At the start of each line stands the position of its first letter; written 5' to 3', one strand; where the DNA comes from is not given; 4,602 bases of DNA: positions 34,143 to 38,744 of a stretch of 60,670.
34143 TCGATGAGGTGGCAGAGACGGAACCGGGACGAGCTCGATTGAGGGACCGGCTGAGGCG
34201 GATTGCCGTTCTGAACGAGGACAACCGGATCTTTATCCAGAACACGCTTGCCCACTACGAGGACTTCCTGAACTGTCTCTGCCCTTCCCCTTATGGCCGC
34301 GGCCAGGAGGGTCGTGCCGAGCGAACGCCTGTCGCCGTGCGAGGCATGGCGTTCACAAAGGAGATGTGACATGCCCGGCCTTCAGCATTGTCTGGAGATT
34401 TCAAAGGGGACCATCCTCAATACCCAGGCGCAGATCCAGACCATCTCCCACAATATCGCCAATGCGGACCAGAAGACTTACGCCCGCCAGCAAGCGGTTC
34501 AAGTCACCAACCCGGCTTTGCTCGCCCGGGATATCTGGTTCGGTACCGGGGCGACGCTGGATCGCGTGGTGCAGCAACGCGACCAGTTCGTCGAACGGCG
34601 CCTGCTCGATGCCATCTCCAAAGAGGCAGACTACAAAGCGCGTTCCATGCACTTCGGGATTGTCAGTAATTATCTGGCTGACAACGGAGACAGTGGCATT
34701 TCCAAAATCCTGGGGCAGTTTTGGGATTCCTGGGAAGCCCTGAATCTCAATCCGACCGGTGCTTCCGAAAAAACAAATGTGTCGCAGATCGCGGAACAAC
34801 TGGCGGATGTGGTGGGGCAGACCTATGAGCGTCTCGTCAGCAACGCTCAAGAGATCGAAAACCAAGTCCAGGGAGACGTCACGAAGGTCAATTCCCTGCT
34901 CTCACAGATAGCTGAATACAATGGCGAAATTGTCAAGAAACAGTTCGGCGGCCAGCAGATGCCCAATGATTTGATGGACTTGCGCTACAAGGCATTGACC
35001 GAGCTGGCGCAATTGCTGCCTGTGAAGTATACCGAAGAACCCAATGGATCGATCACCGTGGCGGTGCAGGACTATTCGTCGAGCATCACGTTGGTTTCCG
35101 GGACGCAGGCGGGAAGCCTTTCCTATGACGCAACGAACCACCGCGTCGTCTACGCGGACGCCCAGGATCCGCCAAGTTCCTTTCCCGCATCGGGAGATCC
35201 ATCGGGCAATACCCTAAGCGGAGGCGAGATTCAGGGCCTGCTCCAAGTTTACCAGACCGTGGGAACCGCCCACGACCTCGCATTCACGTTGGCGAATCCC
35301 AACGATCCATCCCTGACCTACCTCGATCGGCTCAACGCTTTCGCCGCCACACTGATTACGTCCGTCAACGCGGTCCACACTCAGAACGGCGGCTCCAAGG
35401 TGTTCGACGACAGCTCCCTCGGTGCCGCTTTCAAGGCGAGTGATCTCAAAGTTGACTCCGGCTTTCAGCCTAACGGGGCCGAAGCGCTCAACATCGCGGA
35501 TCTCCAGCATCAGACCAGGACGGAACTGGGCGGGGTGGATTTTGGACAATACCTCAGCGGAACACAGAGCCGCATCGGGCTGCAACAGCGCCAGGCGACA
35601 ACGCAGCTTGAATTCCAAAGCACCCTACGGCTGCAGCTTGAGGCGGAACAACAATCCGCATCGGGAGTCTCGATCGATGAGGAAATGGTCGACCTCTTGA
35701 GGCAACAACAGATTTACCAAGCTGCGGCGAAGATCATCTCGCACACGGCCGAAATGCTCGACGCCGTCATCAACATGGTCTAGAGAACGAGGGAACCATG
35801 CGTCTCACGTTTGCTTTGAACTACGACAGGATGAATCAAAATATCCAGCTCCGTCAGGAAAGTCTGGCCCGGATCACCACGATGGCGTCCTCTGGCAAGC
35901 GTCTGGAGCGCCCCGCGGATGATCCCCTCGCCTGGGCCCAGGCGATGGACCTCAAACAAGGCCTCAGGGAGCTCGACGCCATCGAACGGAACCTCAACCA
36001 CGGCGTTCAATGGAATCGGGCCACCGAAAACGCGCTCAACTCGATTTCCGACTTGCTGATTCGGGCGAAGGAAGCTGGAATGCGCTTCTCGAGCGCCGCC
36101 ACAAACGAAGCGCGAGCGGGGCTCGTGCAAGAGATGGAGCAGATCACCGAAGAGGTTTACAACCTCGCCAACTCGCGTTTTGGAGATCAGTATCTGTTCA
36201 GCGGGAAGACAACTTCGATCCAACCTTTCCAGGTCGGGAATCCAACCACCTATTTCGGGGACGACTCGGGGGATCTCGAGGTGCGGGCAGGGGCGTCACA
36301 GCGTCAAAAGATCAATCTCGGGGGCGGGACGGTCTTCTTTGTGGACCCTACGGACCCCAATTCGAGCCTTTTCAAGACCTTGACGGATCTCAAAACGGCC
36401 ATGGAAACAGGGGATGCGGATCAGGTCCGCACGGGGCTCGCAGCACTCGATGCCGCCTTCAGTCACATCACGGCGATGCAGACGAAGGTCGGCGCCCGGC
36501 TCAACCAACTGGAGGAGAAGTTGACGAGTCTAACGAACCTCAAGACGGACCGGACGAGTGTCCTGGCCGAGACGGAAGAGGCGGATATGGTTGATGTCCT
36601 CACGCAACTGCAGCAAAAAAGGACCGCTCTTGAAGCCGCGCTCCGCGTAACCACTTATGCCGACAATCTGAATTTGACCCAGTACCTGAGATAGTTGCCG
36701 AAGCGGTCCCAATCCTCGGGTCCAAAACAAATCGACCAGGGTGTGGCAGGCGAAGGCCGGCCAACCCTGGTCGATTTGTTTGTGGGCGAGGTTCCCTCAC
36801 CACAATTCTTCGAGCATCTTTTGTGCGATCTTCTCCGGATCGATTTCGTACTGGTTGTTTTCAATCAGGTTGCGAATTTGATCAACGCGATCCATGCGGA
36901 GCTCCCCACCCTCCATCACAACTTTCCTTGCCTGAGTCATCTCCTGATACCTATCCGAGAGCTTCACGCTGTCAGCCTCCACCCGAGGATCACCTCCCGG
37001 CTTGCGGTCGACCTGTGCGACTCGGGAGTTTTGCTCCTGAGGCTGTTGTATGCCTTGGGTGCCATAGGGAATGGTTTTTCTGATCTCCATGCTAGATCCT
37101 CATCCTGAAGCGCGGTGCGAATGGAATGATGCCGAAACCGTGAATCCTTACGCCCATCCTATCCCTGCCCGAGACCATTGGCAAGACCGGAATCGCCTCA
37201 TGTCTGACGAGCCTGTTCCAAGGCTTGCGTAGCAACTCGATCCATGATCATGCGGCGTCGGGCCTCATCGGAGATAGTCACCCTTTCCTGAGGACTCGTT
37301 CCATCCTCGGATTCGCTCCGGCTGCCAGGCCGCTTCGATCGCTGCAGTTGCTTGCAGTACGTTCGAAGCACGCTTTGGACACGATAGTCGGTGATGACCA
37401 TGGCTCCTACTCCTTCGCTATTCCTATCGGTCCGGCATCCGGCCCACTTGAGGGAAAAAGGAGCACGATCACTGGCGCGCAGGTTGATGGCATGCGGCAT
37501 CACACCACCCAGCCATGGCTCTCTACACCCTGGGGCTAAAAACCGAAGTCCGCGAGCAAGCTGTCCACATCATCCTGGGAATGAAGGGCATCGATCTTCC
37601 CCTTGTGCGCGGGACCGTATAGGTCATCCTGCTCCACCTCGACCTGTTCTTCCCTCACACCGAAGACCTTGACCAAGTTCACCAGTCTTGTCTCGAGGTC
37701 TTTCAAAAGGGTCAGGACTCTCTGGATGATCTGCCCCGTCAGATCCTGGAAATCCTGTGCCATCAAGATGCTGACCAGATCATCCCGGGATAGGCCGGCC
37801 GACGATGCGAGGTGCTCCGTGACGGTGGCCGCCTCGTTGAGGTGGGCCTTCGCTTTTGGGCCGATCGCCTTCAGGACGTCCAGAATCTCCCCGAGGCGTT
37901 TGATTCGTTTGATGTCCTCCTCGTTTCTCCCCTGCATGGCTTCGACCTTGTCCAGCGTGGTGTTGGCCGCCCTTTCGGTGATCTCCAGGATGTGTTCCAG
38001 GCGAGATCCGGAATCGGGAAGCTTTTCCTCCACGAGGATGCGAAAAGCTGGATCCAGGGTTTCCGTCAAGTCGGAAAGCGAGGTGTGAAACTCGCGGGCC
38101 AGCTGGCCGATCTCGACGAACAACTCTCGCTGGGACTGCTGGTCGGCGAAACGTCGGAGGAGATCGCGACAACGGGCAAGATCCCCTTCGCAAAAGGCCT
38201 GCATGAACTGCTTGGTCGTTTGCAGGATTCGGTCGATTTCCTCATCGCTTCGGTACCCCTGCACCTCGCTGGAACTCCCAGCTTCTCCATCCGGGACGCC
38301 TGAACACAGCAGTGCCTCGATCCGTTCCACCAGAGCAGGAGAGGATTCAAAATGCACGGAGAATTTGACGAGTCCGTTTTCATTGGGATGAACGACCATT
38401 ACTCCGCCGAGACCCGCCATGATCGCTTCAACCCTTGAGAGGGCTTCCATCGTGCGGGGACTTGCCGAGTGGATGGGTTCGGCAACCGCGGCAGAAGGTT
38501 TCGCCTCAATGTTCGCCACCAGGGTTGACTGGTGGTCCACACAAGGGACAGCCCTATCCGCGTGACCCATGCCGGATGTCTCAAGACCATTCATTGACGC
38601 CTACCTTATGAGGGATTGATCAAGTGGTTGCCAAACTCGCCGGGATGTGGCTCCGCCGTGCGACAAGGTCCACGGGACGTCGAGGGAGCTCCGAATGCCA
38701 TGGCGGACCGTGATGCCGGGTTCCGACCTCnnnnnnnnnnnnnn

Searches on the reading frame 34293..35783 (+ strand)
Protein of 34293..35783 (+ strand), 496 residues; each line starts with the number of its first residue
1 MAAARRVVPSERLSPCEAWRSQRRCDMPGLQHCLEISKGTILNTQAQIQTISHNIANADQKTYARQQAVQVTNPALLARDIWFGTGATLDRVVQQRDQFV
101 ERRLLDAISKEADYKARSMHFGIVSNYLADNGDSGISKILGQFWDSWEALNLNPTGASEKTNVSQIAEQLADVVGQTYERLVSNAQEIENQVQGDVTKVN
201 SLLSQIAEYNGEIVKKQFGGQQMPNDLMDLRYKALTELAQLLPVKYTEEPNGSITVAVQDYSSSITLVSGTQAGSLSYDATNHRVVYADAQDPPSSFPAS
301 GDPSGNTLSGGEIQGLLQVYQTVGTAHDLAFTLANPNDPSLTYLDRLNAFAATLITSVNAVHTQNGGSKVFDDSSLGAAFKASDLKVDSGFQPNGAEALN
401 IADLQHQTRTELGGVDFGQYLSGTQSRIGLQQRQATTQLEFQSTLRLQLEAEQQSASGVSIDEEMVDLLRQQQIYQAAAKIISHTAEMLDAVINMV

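Call 31: search_protein_families(library=pfam, max_evalue=0.00001, proteins=[window:34293-35783:+])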
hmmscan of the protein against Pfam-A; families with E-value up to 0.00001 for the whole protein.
window:34293-35783:+ (496 aa): 2 families
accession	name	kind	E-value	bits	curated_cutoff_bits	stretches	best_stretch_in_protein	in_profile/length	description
PF22638.1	FlgK_D1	-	1.7e-41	142.8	28.6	1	124-364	4-220/233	Flagellar hook-associated protein FlgK helical domain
PF06429.18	Flg_bbr_C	-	2.6e-09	36.9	23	1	455-495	6-46/46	Flagellar basal body rod FlgEFG protein C-terminal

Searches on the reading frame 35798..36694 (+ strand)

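Call 31: search_protein_families(library=pfam, max_evalue=0.00001, proteins=[window:35798-36694:+])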
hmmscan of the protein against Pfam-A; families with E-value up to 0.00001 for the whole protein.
window:35798-36694:+ (298 aa): 1 family
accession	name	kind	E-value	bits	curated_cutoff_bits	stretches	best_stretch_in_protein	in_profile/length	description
PF00669.25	Flagellin_N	-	4.3e-15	56.4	26.6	1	11-139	9-139/139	Bacterial flagellin N-terminal helical region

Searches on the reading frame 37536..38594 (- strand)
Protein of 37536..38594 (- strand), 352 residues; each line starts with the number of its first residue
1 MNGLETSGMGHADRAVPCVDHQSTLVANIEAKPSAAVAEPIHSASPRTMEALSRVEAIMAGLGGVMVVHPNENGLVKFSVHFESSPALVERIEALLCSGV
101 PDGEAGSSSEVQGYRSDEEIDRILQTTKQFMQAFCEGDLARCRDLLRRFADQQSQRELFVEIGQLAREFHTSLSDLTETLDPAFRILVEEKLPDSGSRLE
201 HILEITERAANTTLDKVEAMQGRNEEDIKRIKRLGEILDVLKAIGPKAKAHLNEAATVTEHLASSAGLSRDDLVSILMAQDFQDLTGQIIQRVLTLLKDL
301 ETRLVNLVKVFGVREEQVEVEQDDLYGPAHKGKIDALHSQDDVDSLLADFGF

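Call 31: search_protein_families(library=pfam, max_evalue=0.00001, proteins=[window:37536-38594:-])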
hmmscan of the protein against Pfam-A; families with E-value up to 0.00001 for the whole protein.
window:37536-38594:- (352 aa): 1 family
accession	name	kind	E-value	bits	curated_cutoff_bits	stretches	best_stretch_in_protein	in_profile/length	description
PF04344.18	CheZ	-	4.8e-41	141.3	30.7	1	157-352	2-203/203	Chemotaxis phosphatase, CheZ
